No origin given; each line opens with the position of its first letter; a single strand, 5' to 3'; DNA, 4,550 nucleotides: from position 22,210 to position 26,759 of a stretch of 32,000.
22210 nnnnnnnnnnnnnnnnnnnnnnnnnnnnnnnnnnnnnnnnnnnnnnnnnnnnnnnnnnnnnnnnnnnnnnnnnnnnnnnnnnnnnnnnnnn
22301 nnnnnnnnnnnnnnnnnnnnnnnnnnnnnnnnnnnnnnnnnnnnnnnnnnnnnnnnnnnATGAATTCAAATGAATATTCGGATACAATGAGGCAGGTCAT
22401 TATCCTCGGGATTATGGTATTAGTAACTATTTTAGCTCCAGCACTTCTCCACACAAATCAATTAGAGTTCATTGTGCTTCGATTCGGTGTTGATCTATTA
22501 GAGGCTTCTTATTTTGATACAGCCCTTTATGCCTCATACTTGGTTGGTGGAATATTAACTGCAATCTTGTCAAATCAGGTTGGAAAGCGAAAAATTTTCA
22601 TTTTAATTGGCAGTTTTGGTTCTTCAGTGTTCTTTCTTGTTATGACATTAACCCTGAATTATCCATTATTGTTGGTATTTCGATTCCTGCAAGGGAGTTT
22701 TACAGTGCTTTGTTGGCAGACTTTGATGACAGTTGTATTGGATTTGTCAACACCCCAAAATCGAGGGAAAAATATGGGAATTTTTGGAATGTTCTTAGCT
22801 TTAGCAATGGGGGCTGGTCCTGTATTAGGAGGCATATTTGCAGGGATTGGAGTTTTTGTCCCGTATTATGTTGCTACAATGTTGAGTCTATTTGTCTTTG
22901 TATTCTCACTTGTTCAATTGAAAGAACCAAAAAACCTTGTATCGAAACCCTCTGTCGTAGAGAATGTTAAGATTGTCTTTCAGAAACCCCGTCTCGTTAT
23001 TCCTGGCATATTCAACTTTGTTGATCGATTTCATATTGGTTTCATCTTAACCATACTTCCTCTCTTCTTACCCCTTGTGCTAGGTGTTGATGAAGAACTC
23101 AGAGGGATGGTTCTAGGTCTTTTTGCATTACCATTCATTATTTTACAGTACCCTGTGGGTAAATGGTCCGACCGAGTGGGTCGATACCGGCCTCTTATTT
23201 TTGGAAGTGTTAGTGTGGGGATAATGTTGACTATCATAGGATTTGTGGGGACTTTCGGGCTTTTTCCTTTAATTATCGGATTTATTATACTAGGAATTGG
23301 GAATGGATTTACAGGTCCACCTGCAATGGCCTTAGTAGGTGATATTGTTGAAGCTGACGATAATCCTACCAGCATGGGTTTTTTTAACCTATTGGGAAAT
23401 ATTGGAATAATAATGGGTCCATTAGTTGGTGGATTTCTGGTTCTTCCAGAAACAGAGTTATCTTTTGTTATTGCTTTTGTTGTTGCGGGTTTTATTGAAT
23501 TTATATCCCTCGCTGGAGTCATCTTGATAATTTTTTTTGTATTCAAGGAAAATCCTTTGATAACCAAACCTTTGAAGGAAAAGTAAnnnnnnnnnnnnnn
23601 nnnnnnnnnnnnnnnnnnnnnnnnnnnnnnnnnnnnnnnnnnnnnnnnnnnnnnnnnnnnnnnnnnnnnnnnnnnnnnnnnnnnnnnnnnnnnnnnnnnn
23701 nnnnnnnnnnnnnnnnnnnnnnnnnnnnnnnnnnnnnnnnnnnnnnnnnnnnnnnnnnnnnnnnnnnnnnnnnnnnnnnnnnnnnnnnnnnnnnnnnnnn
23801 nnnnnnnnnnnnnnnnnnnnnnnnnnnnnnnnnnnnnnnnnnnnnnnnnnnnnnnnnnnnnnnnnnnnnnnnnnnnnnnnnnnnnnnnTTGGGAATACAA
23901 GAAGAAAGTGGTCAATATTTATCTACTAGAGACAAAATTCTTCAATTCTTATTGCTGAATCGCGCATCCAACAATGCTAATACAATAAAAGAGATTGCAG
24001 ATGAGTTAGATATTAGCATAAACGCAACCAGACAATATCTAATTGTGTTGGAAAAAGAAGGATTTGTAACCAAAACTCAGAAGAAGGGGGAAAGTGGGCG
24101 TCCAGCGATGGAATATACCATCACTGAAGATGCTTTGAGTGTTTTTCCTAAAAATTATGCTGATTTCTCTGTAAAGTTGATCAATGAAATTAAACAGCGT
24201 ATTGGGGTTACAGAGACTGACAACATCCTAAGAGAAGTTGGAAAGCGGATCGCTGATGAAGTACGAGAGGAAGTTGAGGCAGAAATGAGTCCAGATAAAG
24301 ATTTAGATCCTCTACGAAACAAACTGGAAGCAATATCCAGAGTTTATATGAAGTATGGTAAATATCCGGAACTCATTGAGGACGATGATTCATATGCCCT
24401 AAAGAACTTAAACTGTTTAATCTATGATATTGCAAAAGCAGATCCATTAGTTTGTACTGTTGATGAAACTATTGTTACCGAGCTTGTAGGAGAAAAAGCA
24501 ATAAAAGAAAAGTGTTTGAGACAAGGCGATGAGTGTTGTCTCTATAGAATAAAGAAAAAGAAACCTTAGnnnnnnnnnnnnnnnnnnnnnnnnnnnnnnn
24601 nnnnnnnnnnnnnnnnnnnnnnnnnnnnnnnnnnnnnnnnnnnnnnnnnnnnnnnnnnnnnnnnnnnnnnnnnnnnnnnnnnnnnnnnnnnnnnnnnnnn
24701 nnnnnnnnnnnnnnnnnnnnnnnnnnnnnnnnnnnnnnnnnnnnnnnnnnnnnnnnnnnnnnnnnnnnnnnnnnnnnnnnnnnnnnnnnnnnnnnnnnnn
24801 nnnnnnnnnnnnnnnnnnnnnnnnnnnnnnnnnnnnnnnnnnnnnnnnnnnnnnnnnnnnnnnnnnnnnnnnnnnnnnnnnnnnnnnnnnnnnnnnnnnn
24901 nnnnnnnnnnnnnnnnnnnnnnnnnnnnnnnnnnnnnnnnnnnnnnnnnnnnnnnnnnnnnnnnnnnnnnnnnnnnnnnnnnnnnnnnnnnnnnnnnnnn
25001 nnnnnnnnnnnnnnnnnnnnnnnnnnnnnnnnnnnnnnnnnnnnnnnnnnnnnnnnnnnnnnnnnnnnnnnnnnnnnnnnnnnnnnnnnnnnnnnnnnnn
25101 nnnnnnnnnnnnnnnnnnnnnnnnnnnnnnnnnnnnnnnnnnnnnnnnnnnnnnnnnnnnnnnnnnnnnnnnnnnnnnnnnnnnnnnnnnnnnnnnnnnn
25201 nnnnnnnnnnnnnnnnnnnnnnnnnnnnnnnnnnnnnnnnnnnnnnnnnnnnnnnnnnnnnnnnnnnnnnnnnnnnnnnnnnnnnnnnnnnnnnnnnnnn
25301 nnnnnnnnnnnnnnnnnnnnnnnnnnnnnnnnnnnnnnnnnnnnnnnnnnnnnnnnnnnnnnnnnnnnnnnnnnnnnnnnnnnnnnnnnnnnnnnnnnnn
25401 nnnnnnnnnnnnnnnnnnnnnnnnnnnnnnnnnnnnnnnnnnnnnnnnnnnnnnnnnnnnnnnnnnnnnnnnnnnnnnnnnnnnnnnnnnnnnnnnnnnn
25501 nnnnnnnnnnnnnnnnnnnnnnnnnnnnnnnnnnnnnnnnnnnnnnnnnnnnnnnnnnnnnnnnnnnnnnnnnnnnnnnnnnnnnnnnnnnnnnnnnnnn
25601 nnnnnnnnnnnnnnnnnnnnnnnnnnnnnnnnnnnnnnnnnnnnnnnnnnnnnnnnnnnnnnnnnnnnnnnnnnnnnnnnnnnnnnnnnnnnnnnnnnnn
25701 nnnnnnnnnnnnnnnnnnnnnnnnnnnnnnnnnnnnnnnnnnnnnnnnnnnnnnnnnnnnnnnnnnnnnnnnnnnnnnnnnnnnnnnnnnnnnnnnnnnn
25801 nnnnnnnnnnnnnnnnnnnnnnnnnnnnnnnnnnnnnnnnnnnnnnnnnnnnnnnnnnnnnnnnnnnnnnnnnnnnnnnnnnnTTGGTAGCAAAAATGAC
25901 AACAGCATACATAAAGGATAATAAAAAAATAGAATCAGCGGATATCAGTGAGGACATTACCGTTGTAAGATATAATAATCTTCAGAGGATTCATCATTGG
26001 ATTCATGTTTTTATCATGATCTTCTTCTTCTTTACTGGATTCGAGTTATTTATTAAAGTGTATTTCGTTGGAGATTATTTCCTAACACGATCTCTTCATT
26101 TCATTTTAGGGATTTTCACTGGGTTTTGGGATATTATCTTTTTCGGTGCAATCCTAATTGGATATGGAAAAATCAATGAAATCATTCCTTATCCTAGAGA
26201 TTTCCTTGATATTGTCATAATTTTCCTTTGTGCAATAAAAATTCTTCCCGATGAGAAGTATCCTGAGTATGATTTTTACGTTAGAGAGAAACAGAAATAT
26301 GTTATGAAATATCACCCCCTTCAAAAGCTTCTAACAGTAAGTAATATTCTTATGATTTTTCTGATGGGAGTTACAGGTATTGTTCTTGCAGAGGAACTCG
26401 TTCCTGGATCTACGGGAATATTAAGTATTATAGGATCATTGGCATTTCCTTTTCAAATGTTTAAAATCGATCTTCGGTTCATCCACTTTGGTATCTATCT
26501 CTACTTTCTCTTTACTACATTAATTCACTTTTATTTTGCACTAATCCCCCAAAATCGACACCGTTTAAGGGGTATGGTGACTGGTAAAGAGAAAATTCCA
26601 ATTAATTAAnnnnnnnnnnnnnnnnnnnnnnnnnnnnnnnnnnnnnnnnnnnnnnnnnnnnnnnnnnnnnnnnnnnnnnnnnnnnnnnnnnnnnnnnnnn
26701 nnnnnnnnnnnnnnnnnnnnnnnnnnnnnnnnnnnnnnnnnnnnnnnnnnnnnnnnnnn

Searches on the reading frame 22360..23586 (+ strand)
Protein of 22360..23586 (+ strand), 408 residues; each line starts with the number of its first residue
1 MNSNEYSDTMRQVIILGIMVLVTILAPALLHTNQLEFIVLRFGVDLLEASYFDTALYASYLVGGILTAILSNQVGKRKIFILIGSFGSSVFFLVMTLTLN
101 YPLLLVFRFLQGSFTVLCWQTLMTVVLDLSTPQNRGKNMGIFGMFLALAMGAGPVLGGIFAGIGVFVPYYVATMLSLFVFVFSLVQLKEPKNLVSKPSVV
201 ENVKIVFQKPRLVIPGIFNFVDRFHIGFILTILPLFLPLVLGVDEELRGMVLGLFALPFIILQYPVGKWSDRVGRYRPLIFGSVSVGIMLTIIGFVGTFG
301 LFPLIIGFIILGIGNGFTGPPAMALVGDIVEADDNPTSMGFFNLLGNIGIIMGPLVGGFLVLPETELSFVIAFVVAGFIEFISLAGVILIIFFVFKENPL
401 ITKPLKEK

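Call 24: search_protein_families(library=pfam, proteins=[window:22360-23586:+], max_evalue=0.001)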
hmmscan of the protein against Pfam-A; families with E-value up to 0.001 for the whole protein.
window:22360-23586:+ (408 aa): 4 families
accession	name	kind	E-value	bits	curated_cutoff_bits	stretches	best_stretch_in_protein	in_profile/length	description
PF07690.21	MFS_1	-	4.7e-48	164.3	33.4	2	219-403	5-181/347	Major Facilitator Superfamily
PF05977.19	MFS_3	-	1.3e-09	37.6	27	1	256-362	55-164/524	Transmembrane secretion effector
PF13347.12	MFS_2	-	8.5e-08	31.6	27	1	164-334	170-347/427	MFS/sugar transport protein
PF03209.21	PUCC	-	8e-06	25.6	21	0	70-184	267-381/401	PUCC protein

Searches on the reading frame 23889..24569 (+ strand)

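Call 24: search_protein_families(library=pfam, proteins=[window:23889-24569:+], max_evalue=0.001)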
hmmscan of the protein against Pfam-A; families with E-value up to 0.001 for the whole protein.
window:23889-24569:+ (226 aa): 6 families
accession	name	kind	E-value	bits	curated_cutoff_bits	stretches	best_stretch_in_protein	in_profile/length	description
PF18546.6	MetOD1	-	8.1e-11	42.6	23.8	1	95-221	3-141/142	Methanogen output domain 1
PF04703.18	FaeA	-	2.3e-06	28.2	20.7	1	14-64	2-49/62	FaeA-like protein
PF13412.12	HTH_24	-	0.00015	21.7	21.9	1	28-61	15-48/48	Winged helix-turn-helix DNA-binding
PF08279.18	HTH_11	-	0.00028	21.2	25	0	15-67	3-53/55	HTH domain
PF09339.16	HTH_IclR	-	0.0003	20.9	22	1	29-62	17-50/52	IclR helix-turn-helix domain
PF01022.26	HTH_5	-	0.0005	20.3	22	0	13-62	3-47/47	Bacterial regulatory protein, arsR family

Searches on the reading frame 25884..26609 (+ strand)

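Call 25: search_protein_families(library=pfam, proteins=[window:25884-26609:+], max_evalue=0.001)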
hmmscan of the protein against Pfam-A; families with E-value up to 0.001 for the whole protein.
window:25884-26609:+ (241 aa): 1 family
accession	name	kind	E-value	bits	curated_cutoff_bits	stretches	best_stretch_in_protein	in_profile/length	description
PF01292.26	Ni_hydr_CYTB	-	5.9e-11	42.9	30.1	1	29-234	1-179/179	Prokaryotic cytochrome b561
